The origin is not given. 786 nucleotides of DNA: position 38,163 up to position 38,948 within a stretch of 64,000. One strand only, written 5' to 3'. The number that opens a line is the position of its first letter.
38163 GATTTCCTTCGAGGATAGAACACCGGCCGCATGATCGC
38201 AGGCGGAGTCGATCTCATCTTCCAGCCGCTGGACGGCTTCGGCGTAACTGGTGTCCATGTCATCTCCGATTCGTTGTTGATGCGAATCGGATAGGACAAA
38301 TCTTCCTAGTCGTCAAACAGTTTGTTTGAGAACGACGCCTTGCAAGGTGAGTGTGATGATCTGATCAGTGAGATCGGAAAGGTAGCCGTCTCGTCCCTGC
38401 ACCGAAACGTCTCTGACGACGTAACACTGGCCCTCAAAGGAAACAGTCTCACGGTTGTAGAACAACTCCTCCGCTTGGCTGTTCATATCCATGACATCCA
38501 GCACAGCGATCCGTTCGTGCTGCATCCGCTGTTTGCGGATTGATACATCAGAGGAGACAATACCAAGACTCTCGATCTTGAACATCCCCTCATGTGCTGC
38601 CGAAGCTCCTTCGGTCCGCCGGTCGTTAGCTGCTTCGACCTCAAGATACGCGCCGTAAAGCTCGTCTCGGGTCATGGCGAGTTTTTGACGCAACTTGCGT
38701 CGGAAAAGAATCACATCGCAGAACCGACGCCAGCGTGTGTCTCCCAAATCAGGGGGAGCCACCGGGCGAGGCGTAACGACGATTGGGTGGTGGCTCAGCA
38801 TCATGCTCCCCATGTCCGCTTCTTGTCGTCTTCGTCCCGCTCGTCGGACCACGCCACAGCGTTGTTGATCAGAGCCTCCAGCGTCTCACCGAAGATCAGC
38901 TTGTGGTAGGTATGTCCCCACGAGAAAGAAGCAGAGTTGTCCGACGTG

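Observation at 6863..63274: Regulon of 15 minus-strand promoter cassettes with a conserved 13-bp quasi-palindromic box in the -35/-10 spacer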

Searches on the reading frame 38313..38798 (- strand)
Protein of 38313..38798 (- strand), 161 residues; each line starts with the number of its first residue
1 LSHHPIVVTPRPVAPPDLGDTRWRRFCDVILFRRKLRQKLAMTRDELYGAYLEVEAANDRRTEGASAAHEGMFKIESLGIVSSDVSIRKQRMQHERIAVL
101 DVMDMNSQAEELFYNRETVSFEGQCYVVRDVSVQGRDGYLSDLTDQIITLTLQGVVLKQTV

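Call 43: search_protein_families(library=pfam, alignment_id=A2, max_evalue=0.001)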
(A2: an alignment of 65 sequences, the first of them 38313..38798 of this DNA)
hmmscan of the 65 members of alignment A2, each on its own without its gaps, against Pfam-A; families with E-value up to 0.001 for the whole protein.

A. member 1, window:38313-38798:- (161 aa): 0 families

B. families by the number of members that match (of 65 scanned): 4 families
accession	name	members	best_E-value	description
PF00587.30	tRNA-synt_2b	1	6.7e-38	tRNA synthetase class II core domain (G, H, P, S and T)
PF24043.1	DUF7352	1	1.7e-18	Domain of unknown function (DUF7352)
PF17420.7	GP17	1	1.2e-17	Superinfection exclusion gene product 17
PF02403.27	Seryl_tRNA_N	1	2.5e-16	Seryl-tRNA synthetase N-terminal domain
